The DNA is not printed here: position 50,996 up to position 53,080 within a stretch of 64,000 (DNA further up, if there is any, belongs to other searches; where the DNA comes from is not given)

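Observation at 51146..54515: Split Mg2+-type module: an Nramp homolog with NRMT-like metal-site substitutions behind a membrane-less MgtE-N/CBS protein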

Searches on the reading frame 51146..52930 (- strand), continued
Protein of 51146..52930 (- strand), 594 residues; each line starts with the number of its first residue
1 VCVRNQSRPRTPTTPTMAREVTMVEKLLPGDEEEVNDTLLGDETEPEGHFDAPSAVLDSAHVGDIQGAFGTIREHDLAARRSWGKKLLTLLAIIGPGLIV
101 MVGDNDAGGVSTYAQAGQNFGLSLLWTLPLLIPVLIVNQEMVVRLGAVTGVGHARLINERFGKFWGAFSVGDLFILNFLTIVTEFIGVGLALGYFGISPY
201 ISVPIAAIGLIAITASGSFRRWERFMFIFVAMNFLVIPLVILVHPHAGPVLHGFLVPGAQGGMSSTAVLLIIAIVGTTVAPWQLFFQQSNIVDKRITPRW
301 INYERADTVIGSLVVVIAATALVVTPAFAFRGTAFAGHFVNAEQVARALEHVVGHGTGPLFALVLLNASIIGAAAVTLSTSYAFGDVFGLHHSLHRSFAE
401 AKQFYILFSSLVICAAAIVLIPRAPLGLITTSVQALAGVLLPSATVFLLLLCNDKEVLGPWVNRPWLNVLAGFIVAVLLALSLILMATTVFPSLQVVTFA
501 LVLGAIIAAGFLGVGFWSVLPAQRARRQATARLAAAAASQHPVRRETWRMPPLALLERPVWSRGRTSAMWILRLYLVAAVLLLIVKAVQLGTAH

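Call 23: find_encoding_contigs(protein=P0124, flank=5000, max_places=3)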
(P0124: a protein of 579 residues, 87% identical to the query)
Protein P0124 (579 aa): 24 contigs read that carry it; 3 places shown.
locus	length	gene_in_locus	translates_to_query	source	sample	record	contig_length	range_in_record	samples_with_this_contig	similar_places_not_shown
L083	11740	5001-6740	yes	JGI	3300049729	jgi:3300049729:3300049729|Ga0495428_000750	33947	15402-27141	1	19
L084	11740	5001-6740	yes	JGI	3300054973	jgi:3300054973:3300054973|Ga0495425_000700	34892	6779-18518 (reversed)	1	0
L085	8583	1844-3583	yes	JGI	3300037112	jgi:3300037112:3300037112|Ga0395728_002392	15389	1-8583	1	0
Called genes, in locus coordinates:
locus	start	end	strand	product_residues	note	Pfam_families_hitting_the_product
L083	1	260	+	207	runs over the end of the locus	PF13578:Methyltransf_24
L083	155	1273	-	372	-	-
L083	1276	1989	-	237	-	PF01209:Ubie_methyltran, PF02353:CMAS (weak), PF13489:Methyltransf_23, PF03141:Methyltransf_29, PF13847:Methyltransf_31, PF08241:Methyltransf_11, PF08242:Methyltransf_12, PF13649:Methyltransf_25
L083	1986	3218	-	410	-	PF13439:Glyco_transf_4, PF13579:Glyco_trans_4_4, PF20706:GT4-conflict, PF00534:Glycos_transf_1, PF13692:Glyco_trans_1_4, PF13524:Glyco_trans_1_2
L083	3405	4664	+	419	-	PF03448:MgtE_N, PF00571:CBS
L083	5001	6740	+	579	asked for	PF01566:Nramp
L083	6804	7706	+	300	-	PF08445:FR47 (faint), PF00583:Acetyltransf_1 (weak), PF13302:Acetyltransf_3 (faint), PF00583:Acetyltransf_1, PF13673:Acetyltransf_10, PF13508:Acetyltransf_7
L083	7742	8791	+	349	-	PF00248:Aldo_ket_red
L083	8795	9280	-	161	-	PF01106:NifU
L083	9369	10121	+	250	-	PF00483:NTP_transferase (weak)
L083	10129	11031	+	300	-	PF01545:Cation_efflux, PF16916:ZT_dimer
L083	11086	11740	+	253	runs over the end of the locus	PF02586:SRAP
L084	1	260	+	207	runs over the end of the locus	PF13578:Methyltransf_24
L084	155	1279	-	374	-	-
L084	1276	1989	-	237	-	PF01209:Ubie_methyltran, PF02353:CMAS (weak), PF13489:Methyltransf_23, PF03141:Methyltransf_29, PF13847:Methyltransf_31, PF08241:Methyltransf_11, PF08242:Methyltransf_12, PF13649:Methyltransf_25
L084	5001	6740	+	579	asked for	PF01566:Nramp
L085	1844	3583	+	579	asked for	PF01566:Nramp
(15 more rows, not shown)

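Call 28: find_encoding_contigs(protein=P0127, flank=2500, max_places=2)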
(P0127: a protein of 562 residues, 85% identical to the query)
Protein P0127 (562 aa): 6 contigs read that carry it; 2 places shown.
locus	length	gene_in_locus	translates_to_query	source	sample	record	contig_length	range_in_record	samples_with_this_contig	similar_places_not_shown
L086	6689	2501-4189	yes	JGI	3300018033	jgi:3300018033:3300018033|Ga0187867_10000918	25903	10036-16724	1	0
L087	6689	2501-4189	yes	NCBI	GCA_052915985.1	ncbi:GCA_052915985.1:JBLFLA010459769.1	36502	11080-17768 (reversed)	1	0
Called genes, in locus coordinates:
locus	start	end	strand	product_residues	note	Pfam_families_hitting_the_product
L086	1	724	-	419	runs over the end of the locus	PF13439:Glyco_transf_4, PF13579:Glyco_trans_4_4, PF20706:GT4-conflict, PF00534:Glycos_transf_1, PF13692:Glyco_trans_1_4, PF13524:Glyco_trans_1_2 (weak)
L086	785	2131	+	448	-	PF03448:MgtE_N, PF00571:CBS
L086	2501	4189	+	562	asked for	PF01566:Nramp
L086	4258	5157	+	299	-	PF00583:Acetyltransf_1 (weak), PF13302:Acetyltransf_3 (faint), PF13527:Acetyltransf_9 (faint), PF00583:Acetyltransf_1, PF13673:Acetyltransf_10, PF13508:Acetyltransf_7, PF08445:FR47 (weak)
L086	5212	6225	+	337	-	PF00248:Aldo_ket_red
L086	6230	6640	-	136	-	PF01106:NifU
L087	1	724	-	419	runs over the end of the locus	PF13439:Glyco_transf_4, PF13579:Glyco_trans_4_4, PF20706:GT4-conflict, PF00534:Glycos_transf_1, PF13692:Glyco_trans_1_4, PF13524:Glyco_trans_1_2 (weak)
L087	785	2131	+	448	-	PF03448:MgtE_N, PF00571:CBS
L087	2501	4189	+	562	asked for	PF01566:Nramp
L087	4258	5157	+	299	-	PF00583:Acetyltransf_1 (weak), PF13302:Acetyltransf_3 (faint), PF13527:Acetyltransf_9 (faint), PF00583:Acetyltransf_1, PF13673:Acetyltransf_10, PF13508:Acetyltransf_7, PF08445:FR47 (weak)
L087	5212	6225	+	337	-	PF00248:Aldo_ket_red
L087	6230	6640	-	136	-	PF01106:NifU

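Call 29: find_encoding_contigs(protein=P0141, flank=2500, max_places=2)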
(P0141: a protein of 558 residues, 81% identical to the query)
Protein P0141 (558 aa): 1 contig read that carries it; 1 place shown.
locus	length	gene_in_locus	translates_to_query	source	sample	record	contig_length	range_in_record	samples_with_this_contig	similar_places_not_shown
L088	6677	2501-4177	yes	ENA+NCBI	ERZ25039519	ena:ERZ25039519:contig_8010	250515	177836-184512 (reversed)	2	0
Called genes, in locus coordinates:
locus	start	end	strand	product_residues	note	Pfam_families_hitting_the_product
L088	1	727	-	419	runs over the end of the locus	PF13439:Glyco_transf_4, PF13579:Glyco_trans_4_4, PF20706:GT4-conflict, PF00534:Glycos_transf_1, PF13692:Glyco_trans_1_4, PF13524:Glyco_trans_1_2 (faint)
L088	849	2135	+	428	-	PF03448:MgtE_N, PF00571:CBS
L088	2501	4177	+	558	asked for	PF01566:Nramp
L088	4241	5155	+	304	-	PF00583:Acetyltransf_1, PF13673:Acetyltransf_10, PF13508:Acetyltransf_7, PF08445:FR47 (weak)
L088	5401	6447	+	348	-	PF00248:Aldo_ket_red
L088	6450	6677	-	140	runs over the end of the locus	PF01106:NifU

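Call 30: find_encoding_contigs(protein=P0146, flank=2500, max_places=2)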
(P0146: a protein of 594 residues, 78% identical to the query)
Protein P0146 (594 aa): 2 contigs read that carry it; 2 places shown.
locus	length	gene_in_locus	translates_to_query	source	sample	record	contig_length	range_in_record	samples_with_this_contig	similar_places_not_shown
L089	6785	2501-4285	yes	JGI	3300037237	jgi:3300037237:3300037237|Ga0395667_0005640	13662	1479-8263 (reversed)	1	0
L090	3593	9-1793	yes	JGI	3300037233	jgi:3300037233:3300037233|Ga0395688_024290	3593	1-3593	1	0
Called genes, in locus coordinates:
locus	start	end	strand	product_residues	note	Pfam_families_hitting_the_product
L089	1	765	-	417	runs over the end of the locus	PF13439:Glyco_transf_4, PF13579:Glyco_trans_4_4, PF20706:GT4-conflict, PF00534:Glycos_transf_1, PF13692:Glyco_trans_1_4, PF13524:Glyco_trans_1_2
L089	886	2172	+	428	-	PF03448:MgtE_N, PF00571:CBS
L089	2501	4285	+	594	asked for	PF01566:Nramp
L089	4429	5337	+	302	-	PF13302:Acetyltransf_3 (faint), PF13527:Acetyltransf_9 (faint), PF00583:Acetyltransf_1, PF13673:Acetyltransf_10, PF08445:FR47 (weak), PF13508:Acetyltransf_7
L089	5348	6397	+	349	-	PF00248:Aldo_ket_red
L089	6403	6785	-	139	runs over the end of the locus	PF01106:NifU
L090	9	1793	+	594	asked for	PF01566:Nramp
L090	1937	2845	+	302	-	PF13302:Acetyltransf_3 (faint), PF13527:Acetyltransf_9 (faint), PF00583:Acetyltransf_1, PF13673:Acetyltransf_10, PF08445:FR47 (weak), PF13508:Acetyltransf_7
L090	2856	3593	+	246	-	?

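Call 31: find_encoding_contigs(protein=P0159, flank=2500, max_places=2)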
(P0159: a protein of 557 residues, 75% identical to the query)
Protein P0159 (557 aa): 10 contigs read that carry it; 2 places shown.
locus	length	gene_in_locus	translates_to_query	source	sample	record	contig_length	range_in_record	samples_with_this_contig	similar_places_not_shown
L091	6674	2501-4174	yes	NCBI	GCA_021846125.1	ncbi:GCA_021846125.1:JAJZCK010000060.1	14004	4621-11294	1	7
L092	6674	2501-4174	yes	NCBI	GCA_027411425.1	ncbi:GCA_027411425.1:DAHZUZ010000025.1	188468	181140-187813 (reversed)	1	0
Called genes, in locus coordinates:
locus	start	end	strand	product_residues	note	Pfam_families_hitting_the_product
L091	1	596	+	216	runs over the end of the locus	PF00196:GerE, PF13384:HTH_23 (weak)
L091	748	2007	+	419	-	PF03448:MgtE_N, PF00571:CBS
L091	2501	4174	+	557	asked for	PF01566:Nramp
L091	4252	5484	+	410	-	PF13439:Glyco_transf_4, PF13579:Glyco_trans_4_4, PF20706:GT4-conflict, PF00534:Glycos_transf_1, PF13692:Glyco_trans_1_4, PF13524:Glyco_trans_1_2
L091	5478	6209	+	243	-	PF01209:Ubie_methyltran (weak), PF13489:Methyltransf_23, PF13847:Methyltransf_31, PF08241:Methyltransf_11, PF08242:Methyltransf_12, PF13649:Methyltransf_25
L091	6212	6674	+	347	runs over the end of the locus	-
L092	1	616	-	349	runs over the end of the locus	PF00248:Aldo_ket_red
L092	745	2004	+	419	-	PF03448:MgtE_N, PF00571:CBS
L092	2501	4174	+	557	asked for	PF01566:Nramp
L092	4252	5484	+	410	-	PF13439:Glyco_transf_4, PF13579:Glyco_trans_4_4, PF20706:GT4-conflict, PF00534:Glycos_transf_1, PF13692:Glyco_trans_1_4, PF13524:Glyco_trans_1_2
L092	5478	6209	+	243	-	PF01209:Ubie_methyltran (weak), PF13489:Methyltransf_23, PF13847:Methyltransf_31, PF08241:Methyltransf_11, PF08242:Methyltransf_12, PF13649:Methyltransf_25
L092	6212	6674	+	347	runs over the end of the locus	-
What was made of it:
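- The pair stays together when the neighbouring genes are rearranged (call 31).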
